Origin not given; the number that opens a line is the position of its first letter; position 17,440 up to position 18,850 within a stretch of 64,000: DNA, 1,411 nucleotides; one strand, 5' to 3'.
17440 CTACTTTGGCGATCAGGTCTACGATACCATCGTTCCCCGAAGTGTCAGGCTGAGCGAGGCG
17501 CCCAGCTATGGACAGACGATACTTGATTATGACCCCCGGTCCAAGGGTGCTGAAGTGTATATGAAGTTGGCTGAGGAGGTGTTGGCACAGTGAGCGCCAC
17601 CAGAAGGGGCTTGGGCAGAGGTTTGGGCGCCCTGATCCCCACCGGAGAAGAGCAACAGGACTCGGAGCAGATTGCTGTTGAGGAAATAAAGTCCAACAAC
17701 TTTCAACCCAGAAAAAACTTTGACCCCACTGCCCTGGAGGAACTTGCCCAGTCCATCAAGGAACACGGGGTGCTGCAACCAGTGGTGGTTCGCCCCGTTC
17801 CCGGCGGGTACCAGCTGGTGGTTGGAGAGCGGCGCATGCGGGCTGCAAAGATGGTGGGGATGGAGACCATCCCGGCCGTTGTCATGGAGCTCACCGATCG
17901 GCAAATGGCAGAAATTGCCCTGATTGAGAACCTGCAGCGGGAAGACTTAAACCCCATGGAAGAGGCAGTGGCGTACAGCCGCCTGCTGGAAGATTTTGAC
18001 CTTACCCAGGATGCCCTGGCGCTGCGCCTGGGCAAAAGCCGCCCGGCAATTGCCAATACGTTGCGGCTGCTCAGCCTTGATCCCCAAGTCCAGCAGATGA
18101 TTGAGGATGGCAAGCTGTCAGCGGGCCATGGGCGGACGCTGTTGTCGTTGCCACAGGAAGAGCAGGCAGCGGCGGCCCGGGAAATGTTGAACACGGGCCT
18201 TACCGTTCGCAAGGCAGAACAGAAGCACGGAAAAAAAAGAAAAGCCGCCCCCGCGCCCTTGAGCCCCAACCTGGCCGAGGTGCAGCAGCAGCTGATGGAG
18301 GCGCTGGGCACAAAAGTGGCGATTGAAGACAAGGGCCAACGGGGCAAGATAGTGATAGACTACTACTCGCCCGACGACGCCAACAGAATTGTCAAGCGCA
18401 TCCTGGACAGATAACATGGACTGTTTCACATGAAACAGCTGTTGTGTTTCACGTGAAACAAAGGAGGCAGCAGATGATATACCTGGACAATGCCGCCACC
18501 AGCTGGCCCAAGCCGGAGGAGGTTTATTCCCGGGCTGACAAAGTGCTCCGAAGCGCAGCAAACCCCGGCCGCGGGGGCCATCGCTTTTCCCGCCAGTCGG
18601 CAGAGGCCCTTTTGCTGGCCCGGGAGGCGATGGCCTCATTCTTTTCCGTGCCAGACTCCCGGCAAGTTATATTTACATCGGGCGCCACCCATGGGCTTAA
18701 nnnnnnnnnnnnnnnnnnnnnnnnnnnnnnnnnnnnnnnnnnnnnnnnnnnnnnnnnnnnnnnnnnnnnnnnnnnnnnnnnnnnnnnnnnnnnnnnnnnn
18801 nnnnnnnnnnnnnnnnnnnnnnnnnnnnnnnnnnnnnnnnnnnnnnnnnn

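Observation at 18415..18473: Two tandem parS palindromes fill the spo0J 3' spacer and form the 5' UTR of the next gene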

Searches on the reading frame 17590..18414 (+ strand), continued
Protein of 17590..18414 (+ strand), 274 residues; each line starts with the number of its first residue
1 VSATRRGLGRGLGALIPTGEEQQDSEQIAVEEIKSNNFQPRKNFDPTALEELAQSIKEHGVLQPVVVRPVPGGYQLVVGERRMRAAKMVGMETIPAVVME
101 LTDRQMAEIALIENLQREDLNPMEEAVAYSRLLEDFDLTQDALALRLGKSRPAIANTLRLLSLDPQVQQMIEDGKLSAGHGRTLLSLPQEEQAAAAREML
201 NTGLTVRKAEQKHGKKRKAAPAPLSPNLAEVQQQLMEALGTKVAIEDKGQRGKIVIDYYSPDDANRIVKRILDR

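Call 37: search_solved_structures(query=window:17590-18411:+, show_alignments=3, max_evalue=1e-20)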
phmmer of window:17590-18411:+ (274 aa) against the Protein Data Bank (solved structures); distinct sequences matched with E-value up to 1e-20: 12.
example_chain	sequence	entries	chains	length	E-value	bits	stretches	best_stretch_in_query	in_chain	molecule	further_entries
6sdk_A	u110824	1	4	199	5e-58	199.8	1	25-211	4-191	Stage 0 sporulation protein J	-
1vz0_A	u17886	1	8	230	2.8e-55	190.8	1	2-213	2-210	Chromosome-partitioning protein Spo0J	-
6t1f_A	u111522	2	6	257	2.5e-49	171.4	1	1-213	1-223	Chromosome-partitioning protein ParB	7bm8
7bnk_A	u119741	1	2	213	3.3e-49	170.9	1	28-217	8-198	ParB family protein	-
4umk_A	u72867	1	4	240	1.7e-48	168.6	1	7-211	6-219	PROBABLE CHROMOSOME-PARTITIONING PROTEIN PARB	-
7bnr_A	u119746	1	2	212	2.3e-48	168.2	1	28-217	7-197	ParB family protein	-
7o0n_A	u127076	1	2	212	2.3e-48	168.2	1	28-217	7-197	ParB family protein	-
7nfu_A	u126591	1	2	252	9.4e-47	162.9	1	20-220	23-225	Nucleoid occlusion protein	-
7ng0_A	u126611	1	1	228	1.6e-46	162.1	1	26-220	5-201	Nucleoid occlusion protein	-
7ol9_A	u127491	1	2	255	1.4e-44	155.8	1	23-216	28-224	Nucleoid occlusion protein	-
6y93_A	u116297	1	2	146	7.3e-23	84.7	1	105-216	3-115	Nucleoid occlusion protein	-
6s6h_A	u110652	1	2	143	1.7e-22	83.5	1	107-213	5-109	Chromosome-partitioning protein ParB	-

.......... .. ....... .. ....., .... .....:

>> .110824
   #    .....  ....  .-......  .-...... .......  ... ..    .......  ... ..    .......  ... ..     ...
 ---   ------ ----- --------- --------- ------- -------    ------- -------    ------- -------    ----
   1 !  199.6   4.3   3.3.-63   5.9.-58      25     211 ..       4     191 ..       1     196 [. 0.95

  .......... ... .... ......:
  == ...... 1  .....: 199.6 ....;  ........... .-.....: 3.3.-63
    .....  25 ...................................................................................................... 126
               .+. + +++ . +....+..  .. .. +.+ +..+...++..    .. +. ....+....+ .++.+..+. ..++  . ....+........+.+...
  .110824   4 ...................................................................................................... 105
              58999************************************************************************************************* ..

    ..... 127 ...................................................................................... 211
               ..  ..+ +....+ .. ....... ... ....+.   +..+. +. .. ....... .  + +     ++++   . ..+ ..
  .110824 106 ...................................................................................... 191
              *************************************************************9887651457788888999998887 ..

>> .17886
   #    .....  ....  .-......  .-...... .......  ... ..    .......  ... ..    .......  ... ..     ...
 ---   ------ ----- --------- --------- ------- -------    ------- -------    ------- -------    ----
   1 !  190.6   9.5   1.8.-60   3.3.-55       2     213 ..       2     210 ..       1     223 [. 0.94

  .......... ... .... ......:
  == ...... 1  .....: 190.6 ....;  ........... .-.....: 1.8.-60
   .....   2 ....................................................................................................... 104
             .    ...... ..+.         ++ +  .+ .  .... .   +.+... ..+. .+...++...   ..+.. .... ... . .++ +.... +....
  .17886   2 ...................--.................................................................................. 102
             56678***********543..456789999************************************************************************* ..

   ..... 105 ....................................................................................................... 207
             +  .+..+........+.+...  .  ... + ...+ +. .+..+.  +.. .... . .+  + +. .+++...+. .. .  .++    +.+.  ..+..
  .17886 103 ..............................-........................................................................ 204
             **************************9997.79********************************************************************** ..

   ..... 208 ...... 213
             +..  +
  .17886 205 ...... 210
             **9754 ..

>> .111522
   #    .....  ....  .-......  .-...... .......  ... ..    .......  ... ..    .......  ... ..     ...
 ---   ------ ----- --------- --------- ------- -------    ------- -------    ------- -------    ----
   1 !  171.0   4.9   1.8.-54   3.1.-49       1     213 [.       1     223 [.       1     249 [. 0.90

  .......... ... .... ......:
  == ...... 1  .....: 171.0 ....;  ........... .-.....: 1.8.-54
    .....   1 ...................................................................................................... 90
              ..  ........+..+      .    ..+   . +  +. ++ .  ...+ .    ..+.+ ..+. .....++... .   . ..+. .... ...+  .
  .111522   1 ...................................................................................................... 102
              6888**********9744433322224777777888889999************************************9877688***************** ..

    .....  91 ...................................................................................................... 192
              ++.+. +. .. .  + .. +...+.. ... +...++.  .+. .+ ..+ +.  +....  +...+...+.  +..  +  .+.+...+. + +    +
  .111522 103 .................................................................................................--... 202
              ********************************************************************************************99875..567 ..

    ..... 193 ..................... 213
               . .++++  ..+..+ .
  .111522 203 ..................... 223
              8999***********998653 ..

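Call 40: search_protein_families(library=ncbifam, proteins=[window:17590-18414:+])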
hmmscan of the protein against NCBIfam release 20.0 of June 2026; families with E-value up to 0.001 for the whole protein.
window:17590-18414:+ (274 aa): 8 families
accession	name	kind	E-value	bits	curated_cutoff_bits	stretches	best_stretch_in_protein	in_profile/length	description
TIGR04285.1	nucleoid_noc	exception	2.3e-73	246.7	315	1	26-217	3-195/255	nucleoid occlusion protein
TIGR00180.1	parB_part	domain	1.4e-60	204.2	58.45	1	23-196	3-182/186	ParB/RepB/Spo0J family partition protein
TIGR03734.1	PRTRC_parB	hypoth_equivalog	5.7e-40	137.4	278.6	1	37-211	5-184/555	PRTRC system ParB family protein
TIGR03454.1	partition_RepB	equivalog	1.1e-18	67.7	201.5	1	29-160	68-200/325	plasmid partitioning protein RepB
NF010406.0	PRK13832.1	subfamily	6.3e-15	54.7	640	1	35-198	14-181/578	plasmid partitioning protein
NF010440.0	PRK13866.1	equivalog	6.1e-14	51.9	522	1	44-135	86-177/336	plasmid partitioning protein RepB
NF053625.1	SerKinSerKArch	equivalog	9.4e-06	24.9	380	1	36-105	22-94/244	ADP-dependent L-serine kinase SerK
NF010252.0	PRK13698.1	equivalog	8.3e-05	21.6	274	1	41-192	81-232/323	ParB/RepB/Spo0J family plasmid partition protein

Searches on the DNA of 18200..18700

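Call 51: search_rna_families(source=window, start=18200, end=18700, threshold=evalue, max_evalue=1)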
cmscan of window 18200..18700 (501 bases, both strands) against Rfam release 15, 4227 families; matches with E-value up to 1: 0.
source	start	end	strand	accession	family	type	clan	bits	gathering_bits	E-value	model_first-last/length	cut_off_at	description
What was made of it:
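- On Known structured RNA family (Rfam): No hit at E of 1 or below in 18200-18700 (call 51).
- The region has no Rfam match (call 51).
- Tried and rejected: A known RNA family: none found (call 51).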
